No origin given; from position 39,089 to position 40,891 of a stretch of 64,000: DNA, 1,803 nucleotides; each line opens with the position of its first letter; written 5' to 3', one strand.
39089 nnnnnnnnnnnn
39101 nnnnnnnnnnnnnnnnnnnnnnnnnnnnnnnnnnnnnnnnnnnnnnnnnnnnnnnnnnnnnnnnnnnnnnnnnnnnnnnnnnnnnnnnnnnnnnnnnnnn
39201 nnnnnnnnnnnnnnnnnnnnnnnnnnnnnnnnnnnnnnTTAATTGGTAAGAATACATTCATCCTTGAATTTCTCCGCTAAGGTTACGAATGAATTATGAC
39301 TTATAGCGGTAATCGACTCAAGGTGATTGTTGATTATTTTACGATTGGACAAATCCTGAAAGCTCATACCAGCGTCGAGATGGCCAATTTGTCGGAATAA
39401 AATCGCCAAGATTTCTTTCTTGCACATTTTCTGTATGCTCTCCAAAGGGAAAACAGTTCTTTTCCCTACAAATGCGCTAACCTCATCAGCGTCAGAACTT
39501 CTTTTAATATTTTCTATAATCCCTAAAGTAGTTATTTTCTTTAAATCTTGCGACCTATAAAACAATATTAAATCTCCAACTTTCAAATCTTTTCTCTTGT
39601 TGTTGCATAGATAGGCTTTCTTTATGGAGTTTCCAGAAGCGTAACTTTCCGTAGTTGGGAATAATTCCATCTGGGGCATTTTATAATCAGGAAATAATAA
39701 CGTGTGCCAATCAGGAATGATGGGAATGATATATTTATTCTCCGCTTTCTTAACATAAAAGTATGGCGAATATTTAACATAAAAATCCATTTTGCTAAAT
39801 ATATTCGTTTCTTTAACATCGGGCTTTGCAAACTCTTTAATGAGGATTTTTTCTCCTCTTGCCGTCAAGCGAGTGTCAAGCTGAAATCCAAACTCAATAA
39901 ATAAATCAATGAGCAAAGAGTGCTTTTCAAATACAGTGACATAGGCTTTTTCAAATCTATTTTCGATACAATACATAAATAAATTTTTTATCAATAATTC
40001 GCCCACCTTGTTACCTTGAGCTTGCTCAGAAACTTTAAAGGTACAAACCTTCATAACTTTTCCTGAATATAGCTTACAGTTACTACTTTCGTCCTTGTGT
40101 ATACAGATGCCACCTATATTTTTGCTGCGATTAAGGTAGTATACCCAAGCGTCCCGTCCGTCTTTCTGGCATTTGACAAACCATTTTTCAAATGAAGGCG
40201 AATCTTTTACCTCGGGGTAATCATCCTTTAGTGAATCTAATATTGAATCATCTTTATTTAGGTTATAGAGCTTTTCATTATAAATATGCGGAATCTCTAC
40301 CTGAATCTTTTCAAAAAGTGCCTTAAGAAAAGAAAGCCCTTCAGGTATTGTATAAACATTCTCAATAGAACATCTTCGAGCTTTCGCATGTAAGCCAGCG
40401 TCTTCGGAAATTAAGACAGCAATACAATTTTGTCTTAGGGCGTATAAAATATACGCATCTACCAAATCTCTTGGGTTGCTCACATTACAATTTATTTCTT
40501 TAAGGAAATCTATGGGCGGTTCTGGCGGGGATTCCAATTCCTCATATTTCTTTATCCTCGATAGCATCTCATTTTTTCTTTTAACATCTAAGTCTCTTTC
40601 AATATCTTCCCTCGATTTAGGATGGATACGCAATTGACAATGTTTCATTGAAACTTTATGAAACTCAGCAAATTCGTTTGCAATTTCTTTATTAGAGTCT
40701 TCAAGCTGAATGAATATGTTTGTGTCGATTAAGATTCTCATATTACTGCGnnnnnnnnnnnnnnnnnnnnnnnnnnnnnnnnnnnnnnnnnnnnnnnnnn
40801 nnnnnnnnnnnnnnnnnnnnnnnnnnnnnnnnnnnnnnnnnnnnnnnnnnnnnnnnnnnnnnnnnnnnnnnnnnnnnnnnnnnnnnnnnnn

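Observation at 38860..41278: ASCH + PIN-GNAT-(PUA-like) fusion + P-loop kinase: a candidate uncharacterised RNA-targeting defense or toxin module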

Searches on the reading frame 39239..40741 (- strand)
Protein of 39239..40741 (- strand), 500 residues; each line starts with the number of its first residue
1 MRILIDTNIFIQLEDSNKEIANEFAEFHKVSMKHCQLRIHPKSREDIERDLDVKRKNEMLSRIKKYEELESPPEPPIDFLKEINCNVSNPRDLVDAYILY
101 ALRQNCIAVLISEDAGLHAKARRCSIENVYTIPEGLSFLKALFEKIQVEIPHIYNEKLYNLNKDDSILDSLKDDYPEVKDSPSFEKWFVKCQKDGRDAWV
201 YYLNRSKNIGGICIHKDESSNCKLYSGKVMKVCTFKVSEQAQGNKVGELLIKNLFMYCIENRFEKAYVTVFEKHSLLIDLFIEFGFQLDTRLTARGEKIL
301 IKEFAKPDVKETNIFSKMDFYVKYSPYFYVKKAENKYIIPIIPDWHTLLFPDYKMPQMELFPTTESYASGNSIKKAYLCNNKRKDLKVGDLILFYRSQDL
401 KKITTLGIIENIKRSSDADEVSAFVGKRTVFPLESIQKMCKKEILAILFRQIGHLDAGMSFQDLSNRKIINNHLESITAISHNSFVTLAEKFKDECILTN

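Call 3: search_protein_families(library=pfam, proteins=[window:39239-40741:-], max_evalue=0.1)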
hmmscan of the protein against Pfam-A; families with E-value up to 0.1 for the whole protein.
window:39239-40741:- (500 aa): 5 families
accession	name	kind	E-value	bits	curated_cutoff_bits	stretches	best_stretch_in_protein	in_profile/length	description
PF00583.31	Acetyltransf_1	-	1.3e-06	29.2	20.7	1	166-286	3-116/116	Acetyltransferase (GNAT) family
PF13673.13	Acetyltransf_10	-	0.0014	19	23.6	1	219-287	52-108/128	Acetyltransferase (GNAT) domain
PF01878.24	EVE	-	0.006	17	23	1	380-485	35-139/145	EVE domain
PF03246.18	Pneumo_ncap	-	0.029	13.7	24.4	1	259-302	205-249/395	Pneumovirus nucleocapsid protein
PF13508.13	Acetyltransf_7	-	0.035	14.9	27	1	197-287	4-83/84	Acetyltransferase (GNAT) domain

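Call 4: search_protein_families(library=padloc, proteins=[window:39239-40741:-], max_evalue=0.1)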
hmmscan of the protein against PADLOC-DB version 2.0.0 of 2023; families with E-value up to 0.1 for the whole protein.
window:39239-40741:- (500 aa): 6 families
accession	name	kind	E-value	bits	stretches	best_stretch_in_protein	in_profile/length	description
PDLC04421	PDC-M11A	-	1.3e-133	444.2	1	1-485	1-477/486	-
PDLC04422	PDC-M11A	-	2.1e-115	384.5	1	1-491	1-491/501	-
PDLC04417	PDC-M11A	-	1.3e-93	312.6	1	1-491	1-491/501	-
PDLC04420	PDC-M11A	-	1.4e-81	272.3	1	116-488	6-371/376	-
PDLC04419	PDC-M11A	-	8.2e-47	158.2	1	146-490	5-346/357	-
PDLC04418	PDC-M11A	-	5.9e-20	69.6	1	157-403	96-334/444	-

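Call 7: search_protein_families(library=ncbifam, proteins=[window:39239-40741:-], max_evalue=0.01)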
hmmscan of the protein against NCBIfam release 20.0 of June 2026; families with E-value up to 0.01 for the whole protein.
window:39239-40741:- (500 aa): 0 families

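Call 8: find_homologous_proteins(query=window:39239-40741:-, max_evalue=0.00001)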
Query window:39239-40741:- (500 aa): 495 proteins with E <= 0.00001 among 6843 candidates; the best 120 are listed.
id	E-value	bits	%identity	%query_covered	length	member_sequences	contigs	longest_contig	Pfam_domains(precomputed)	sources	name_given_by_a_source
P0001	0.0e+0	1130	100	100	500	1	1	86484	PF00583.32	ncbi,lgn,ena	-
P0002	9.5e-285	963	83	100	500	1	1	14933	PF00583.32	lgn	-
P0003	9.4e-246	834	73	100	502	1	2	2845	PF00583.32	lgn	-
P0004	4.4e-132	459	46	97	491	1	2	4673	-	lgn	-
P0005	1.3e-126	441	46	99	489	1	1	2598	PF00583.32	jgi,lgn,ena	-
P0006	4.5e-119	417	43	98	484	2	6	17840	PF00583.32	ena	-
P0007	8.4e-102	360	37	98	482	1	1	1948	PF00583.32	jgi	-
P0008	1.0e-97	346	41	97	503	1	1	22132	PF00583.32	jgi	-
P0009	2.5e-97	345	39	98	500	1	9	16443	-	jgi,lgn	-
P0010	8.3e-95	337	38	100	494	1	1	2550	PF01878.25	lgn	-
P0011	1.1e-94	336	38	98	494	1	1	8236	PF00583.32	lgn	-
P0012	1.9e-94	335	37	98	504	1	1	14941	-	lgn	-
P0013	2.0e-94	335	38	98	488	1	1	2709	-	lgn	-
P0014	2.5e-94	335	39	97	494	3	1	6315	PF00583.32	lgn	-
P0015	2.9e-94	335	39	98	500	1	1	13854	-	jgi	-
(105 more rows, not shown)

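Call 17: find_related_loci(query=A1, collection=genome_contigs, flank=6000)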
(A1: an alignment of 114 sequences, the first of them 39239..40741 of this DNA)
Query A1 (500 aa) in genome_contigs; peptide patterns used: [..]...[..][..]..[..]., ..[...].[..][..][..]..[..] (x = any residue, [..] = any of these).
599 stretches matched a pattern (row limit reached: there are more); 525 encode a relative of the query (tblastn E <= 1e-3); the best 80 are kept; 80 distinct loci.
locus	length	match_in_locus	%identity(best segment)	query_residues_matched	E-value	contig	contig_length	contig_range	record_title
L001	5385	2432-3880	38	1-492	7e-99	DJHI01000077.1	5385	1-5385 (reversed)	MAG TPA_asm: Armatimonadetes bacterium UBA5829 UBA5829_contig_2421, whole genome shotgun sequence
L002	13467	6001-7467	38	1-488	5e-98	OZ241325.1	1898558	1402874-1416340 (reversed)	MAG: Bdellovibrionales bacterium isolate 5873daf7-f675-449b-b565-b58649f8c905 genome assembly, chromosome: 1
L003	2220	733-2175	37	1-485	5e-101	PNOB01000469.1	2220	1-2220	MAG: Desulfobacterium sp. isolate SW.3.97 SW_1040976_2220, whole genome shotgun sequence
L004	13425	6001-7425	36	1-485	2e-95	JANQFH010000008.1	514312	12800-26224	MAG: Oligoflexia bacterium isolate PL23a_bin.77 k99_223092, whole genome shotgun sequence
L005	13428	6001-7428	39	4-477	1e-93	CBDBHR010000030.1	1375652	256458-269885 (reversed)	MAG: bacterium isolate 2d38f53d-f68d-4995-9e7e-b4655ca317ad genome assembly, contig: contig_30, whole genome shotgun seq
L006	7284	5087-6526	37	1-482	1e-92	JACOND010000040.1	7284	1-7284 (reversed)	MAG: Bdellovibrionales bacterium isolate SP5OBV1 SP5OBV1_Ga0325881_140, whole genome shotgun sequence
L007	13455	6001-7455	36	1-488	3e-91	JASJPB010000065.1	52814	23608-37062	MAG: Sulfuricellaceae bacterium isolate MAG_148 NODE_334_length_52814_cov_18.076442, whole genome shotgun sequence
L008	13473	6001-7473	35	4-482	2e-90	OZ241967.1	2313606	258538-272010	MAG: Bdellovibrionales bacterium isolate 18183e43-9e19-4b4c-84d8-5252462bff35 genome assembly, chromosome: 1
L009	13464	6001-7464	34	1-492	2e-90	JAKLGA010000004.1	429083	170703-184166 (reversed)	MAG: Myxococcota bacterium isolate RA.bin29 RA.bin29_4, whole genome shotgun sequence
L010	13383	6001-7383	36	4-464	1e-90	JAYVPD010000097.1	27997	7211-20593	MAG: Pseudobdellovibrionaceae bacterium isolate GL72_DN_metabat_174_sub GL72_DN_metabat_174_sub_96, whole genome shotgun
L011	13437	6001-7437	36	1-480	2e-90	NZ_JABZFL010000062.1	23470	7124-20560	MAG: Desulfobacula sp. isolate Grevelingen_8MPaII_metabat2.13 scaffold_1881, whole genome shotgun sequence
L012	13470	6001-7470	37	1-493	7e-90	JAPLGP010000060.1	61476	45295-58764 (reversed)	MAG: Campylobacterales bacterium isolate LacPavin_0818_WC45_MAG_34_15 LacPavin_0818_WC45_scaffold_305851, whole genome s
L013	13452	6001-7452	37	1-485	2e-94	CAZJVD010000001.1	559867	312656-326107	MAG TPA_asm: uncultured Oligoflexia bacterium isolate SRP178908_co1_53 genome assembly, contig: NODE_4_length_559867_cov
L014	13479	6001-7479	36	4-485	3e-89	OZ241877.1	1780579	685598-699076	MAG: Bdellovibrionales bacterium isolate b9654245-780c-40d9-9544-15e4b778e9f8 genome assembly, chromosome: 1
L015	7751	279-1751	36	1-496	3e-89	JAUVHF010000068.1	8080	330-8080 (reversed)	MAG: Anaerolineales bacterium isolate CSMAG_395 CSMAG_395_k141_854806_length_8080_cov_13.3715, whole genome shotgun sequ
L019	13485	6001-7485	37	1-500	9e-88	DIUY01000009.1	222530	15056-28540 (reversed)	MAG TPA_asm: Methylococcaceae bacterium UBA6146 UBA6146_contig_21525, whole genome shotgun sequence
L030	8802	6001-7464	39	1-491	3e-86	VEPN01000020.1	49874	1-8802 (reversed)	MAG: Candidatus Methanoperedens sp. isolate MnB_21 scaffold20, whole genome shotgun sequence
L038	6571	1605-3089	37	1-497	3e-85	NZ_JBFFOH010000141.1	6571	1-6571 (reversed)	MAG: Sulfurovum sp. isolate Mix_mud18.2022.04.97 k141_923916_length_6571_cov_34.4022, whole genome shotgun sequence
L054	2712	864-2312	37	1-488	2e-84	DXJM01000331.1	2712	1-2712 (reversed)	MAG TPA_asm: Promethearchaeota archaeon isolate EB_bin_12 k141_218347, whole genome shotgun sequence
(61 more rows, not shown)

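Call 26: predict_structure(alignment_id=A1)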
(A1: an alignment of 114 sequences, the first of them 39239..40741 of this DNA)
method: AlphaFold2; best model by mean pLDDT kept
length: 500 residues; sequences in the alignment: 114
mean_pLDDT: 93.2   pTM: 0.86
mean pLDDT of the five models: 93.2, 93.1, 92.7, 92.6, 92.1
residues with pLDDT >= 90: 421; 70-90: 66; 50-70: 13; < 50: 0
segments of 3 or more residues with pLDDT < 50: none
pLDDT, mean of each block of 10 residues (from residue 1): 93 74 92 96 95 93 95 97 95 97 97 96 96 95 89 95 96 95 97 97 94 96 94 97 92 95 97 97 98 97 95 95 94 95 92 76 65 94 96 95 96 98 94 95 98 90 95 94 92 75
secondary structure, 60 per line:
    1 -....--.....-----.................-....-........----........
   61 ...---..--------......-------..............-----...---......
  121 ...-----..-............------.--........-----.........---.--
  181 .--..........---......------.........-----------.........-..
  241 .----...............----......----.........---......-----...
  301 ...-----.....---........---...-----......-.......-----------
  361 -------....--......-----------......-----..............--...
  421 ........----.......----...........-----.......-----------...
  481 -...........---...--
elements in order: E2-5 H8-12 H18-34 E36-39 H41-48 H53-63 H77-82 H90-103 E109-111 H115-123 H132-143 E153-157 H166-174 H184-193 E197-202 E209-217 E229-237 H246-260 E265-270 H275-283 E287-292 E298-303 H309-313 H317-324 E328-330 E336-341 H343-349 H368-371 E374-379 E391-396 E402-415 H418-428 H433-439 E444-454 H461-466 E478-480 H482-492 E496-498

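Call 28: fold_search(model_id=the predicted structure, library=pdb)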
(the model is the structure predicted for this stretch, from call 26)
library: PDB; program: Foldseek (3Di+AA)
matches with E <= 10: 1333; with E <= 0.001: 408
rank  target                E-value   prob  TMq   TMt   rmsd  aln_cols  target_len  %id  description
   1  4ua3_A                2.2e-07  1.00  0.26  0.63   8.0       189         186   14  Crystal structure of selenomethionine labeled SpNatD (released 2015-01-28)
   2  5y6b_D                2.9e-07  1.00  0.25  0.81   2.8       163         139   10  Crystal structure of ZmASCH Y47F mutant protein from Zymomonas mobilis (released 2018-07-18)
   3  5y6b_A                3.1e-07  1.00  0.24  0.75   2.8       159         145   11  Crystal structure of ZmASCH Y47F mutant protein from Zymomonas mobilis (released 2018-07-18)
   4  4ua3_B                3.3e-07  1.00  0.27  0.63   5.9       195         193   12  Crystal structure of selenomethionine labeled SpNatD (released 2015-01-28)
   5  5guq_C                3.9e-07  1.00  0.24  0.74   3.0       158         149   12  Crystal structure of ASCH from Zymomonas mobilis (released 2017-08-30)
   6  5y6c_A                4.4e-07  1.00  0.25  0.80   3.3       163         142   10  Crystal structure of ZmASCH S128A mutant protein from Zymomonas mobilis (released 2018-07-18)
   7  5gus_A                5.5e-07  1.00  0.24  0.79   2.8       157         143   11  Crystal structure of ASCH domain from Zymomonas mobilis (released 2017-08-30)
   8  4u9w_A                5.9e-07  1.00  0.27  0.62   5.7       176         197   14  Crystal Structure of NatD bound to H4/H2A peptide and CoA (released 2015-01-28)
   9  5y6b_B                6.6e-07  1.00  0.25  0.80   2.9       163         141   10  Crystal structure of ZmASCH Y47F mutant protein from Zymomonas mobilis (released 2018-07-18)
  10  4u9w_D                7.0e-07  1.00  0.27  0.63   5.4       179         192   13  Crystal Structure of NatD bound to H4/H2A peptide and CoA (released 2015-01-28)
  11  4u9w_C                7.4e-07  1.00  0.27  0.63   5.5       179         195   13  Crystal Structure of NatD bound to H4/H2A peptide and CoA (released 2015-01-28)
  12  5gus_B                8.3e-07  1.00  0.25  0.77   3.6       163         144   10  Crystal structure of ASCH domain from Zymomonas mobilis (released 2017-08-30)
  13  7kpu_A                8.3e-07  1.00  0.27  0.63   6.3       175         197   12  Crystal structure of human NatD (NAA40) bound to a bisubstrate analogue with a C-3 linker (released 2021-06-16)
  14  4u9w_B                9.3e-07  1.00  0.27  0.61   5.3       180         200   13  Crystal Structure of NatD bound to H4/H2A peptide and CoA (released 2015-01-28)
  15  4u9v                  1.2e-06  1.00  0.26  0.61   3.6       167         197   14  Crystal structure of NatD (Naa40p) bound to acetyl CoA (released 2015-01-28)
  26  7byy_A                6.7e-06  1.00  0.21  0.52   6.8       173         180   13  Crystal structure of bacterial toxin (released 2020-06-03)
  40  7byy_C                1.6e-05  1.00  0.21  0.54   7.5       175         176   14  Crystal structure of bacterial toxin (released 2020-06-03)
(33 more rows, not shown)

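Call 29: find_encoding_contigs(protein=P0001, flank=10000, max_places=3)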
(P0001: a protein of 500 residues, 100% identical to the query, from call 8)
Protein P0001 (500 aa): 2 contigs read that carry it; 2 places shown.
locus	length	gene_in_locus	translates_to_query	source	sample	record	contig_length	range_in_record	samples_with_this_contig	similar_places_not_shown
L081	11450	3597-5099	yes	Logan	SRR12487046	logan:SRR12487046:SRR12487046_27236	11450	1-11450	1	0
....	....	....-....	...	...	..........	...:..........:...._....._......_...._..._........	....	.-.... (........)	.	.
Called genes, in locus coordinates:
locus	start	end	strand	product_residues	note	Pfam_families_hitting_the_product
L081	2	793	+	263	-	?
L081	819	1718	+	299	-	-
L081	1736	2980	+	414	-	PF03235:GmrSD_N, PF01844:HNH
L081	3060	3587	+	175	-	PF13238:AAA_18, PF13207:AAA_17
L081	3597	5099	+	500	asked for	PF00583:Acetyltransf_1 (weak)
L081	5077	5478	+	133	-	-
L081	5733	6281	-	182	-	PF00239:Resolvase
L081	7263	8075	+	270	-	PF13560:HTH_31, PF01381:HTH_3, PF12844:HTH_19, PF13274:SocA_Panacea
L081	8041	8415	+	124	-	-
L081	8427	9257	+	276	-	-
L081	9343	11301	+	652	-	-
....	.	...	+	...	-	?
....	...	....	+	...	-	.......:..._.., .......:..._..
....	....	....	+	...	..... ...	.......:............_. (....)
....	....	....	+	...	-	-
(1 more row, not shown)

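Call 35: find_encoding_contigs(protein=P0002, flank=6000, max_places=2)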
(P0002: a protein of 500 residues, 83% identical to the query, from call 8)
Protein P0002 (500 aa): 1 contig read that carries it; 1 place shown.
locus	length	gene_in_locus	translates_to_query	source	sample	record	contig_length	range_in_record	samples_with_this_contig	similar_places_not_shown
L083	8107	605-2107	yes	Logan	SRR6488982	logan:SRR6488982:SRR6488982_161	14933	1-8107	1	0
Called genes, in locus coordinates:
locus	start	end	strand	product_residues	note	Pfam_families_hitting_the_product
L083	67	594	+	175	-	PF13238:AAA_18 (weak), PF13207:AAA_17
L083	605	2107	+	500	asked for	PF00583:Acetyltransf_1 (weak)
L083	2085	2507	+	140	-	-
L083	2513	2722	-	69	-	PF13560:HTH_31 (weak), PF12844:HTH_19 (weak), PF01381:HTH_3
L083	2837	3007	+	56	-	-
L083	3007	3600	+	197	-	-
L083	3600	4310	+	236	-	-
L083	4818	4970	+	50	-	-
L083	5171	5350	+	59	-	-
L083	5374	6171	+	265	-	PF06067:DUF932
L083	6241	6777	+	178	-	PF00239:Resolvase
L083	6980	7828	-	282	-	PF00140:Sigma70_r1_2, PF04542:Sigma70_r2, PF04297:UPF0122 (weak), PF04545:Sigma70_r4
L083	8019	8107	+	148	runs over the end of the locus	-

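Call 36: find_encoding_contigs(protein=P0006, flank=6000, max_places=2)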
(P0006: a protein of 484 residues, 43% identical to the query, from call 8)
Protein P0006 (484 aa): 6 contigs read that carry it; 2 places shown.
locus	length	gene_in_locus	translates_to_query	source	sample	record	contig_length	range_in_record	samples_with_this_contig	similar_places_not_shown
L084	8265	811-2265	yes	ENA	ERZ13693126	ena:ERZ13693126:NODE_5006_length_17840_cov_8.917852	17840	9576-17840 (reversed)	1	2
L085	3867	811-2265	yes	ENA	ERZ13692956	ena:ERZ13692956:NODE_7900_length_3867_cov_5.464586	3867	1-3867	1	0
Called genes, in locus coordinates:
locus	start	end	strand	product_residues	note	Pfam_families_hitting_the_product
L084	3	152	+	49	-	?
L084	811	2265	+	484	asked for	PF00583:Acetyltransf_1 (weak)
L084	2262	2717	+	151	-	-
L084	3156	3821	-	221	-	-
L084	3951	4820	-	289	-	-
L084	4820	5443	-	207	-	PF02223:Thymidylate_kin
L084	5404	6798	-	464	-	PF05014:Nuc_deoxyrib_tr, PF15891:Nuc_deoxyri_tr2 (weak), PF01209:Ubie_methyltran (faint), PF13489:Methyltransf_23, PF08241:Methyltransf_11, PF08242:Methyltransf_12, PF13649:Methyltransf_25, PF13847:Methyltransf_31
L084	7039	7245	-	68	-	-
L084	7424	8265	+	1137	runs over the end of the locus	PF00176:SNF2-rel_dom (weak), PF04851:ResIII (faint), PF00271:Helicase_C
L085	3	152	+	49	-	?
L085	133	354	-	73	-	PF13020:NOV_C (weak)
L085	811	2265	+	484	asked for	PF00583:Acetyltransf_1 (weak)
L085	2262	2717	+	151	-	-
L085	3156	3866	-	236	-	?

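Call 54: search_protein_families(library=padloc, proteins=[L038:3076-4008:+, L004:7860-8393:+], max_evalue=0.001)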
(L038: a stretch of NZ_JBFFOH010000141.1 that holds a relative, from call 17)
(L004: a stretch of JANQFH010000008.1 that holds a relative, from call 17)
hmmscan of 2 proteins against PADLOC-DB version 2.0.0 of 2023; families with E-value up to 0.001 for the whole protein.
L038:3076-4008:+ (310 aa): 4 families
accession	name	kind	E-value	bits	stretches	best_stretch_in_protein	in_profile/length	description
PDLC04424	PDC-M11B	-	3.7e-41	138.4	1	3-131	9-137/142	-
PDLC04425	PDC-M11B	-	7.5e-41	137.7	1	4-126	3-125/132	-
PDLC04423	PDC-M11B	-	6.4e-22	76.3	1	6-124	1-119/164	-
PDLC02911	VakA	-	0.00019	20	1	139-293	3-145/163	-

L004:7860-8393:+ (177 aa): 2 families
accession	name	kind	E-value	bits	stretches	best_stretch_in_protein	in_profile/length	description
PDLC02911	VakA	-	2.3e-06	26.3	1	2-162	4-150/163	-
PDLC04690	PDC-M51B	-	0.00035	18.4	0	2-32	3-33/191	-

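Call 58: search_protein_families(library=pfam, alignment_id=A3, max_evalue=0.00001)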
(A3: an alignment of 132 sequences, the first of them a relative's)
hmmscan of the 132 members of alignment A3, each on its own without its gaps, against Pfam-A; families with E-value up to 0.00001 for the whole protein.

A. member 1, L001:1024-2256:+ (411 aa): 1 family
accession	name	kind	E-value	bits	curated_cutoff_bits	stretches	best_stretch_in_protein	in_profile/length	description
PF01261.30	AP_endonuc_2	-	3.1e-13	50.4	31.1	1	73-272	8-193/249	Xylose isomerase-like TIM barrel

B. families by the number of members that match (of 132 scanned): 133 families (the first 25 are shown)
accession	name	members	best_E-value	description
PF01420.25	Methylase_S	7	3.2e-37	Type I restriction modification DNA specificity domain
PF02384.22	N6_Mtase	4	1.3e-62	N-6 DNA Methylase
PF07669.17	Eco57I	4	6e-38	Eco57I restriction-modification methylase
PF21247.3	Fic-like_C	4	1.2e-25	Filamentation induced by cAMP protein Fic-like, C-terminal domain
PF02661.23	Fic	4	1.5e-11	Fic/DOC family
PF00009.33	GTP_EFTU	3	4.5e-59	Elongation factor Tu GTP binding domain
PF04851.21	ResIII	3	2.8e-16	Type III restriction enzyme, res subunit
PF01555.25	N6_N4_Mtase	2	7.6e-52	DNA methylase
PF04002.20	RadC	2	1.2e-44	RadC-like JAB domain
PF00589.27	Phage_integrase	2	6.8e-36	Phage integrase family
PF20979.2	Arginosuc_syn_C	2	2.7e-31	Arginosuccinate synthase C-terminal domain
PF18766.7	SWI2_SNF2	2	2e-27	SWI2/SNF2 ATPase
PF12161.14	HsdM_N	2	2.3e-24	HsdM N-terminal domain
PF04542.20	Sigma70_r2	2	5.5e-24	Sigma-70 region 2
PF12950.13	TaqI_C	2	1.2e-22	TaqI-like C-terminal specificity domain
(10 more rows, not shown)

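Call 59: search_protein_families(library=padloc, alignment_id=A3, max_evalue=1e-10)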
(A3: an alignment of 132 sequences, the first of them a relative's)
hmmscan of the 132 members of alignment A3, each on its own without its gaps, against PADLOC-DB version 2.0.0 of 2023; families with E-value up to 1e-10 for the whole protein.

A. member 1, L001:1024-2256:+ (411 aa): 0 families

B. families by the number of members that match (of 132 scanned): 307 families (the first 25 are shown)
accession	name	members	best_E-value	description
PDLC03127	Specificity_I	8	3.3e-139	Type I specificity subunit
PDLC03189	Specificity_I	8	1.5e-67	Type I specificity subunit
PDLC03090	Specificity_I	8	2.5e-56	Type I specificity subunit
PDLC03169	Specificity_I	8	1.4e-55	Type I specificity subunit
PDLC03079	Specificity_I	8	1.5e-55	Type I specificity subunit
PDLC03107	Specificity_I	8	2.6e-52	Type I specificity subunit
PDLC03073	Specificity_I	8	6.5e-51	Type I specificity subunit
PDLC04137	mad5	8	7.1e-49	mads_5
PDLC03162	Specificity_I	8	1.7e-48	Type I specificity subunit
PDLC03072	Specificity_I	8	3.8e-47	Type I specificity subunit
PDLC03179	Specificity_I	8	4.8e-45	Type I specificity subunit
PDLC03119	Specificity_I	8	3.3e-44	Type I specificity subunit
PDLC03100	Specificity_I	8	1.9e-40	Type I specificity subunit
PDLC03089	Specificity_I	8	2.1e-39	Type I specificity subunit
PDLC03069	Specificity_I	8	2.7e-39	Type I specificity subunit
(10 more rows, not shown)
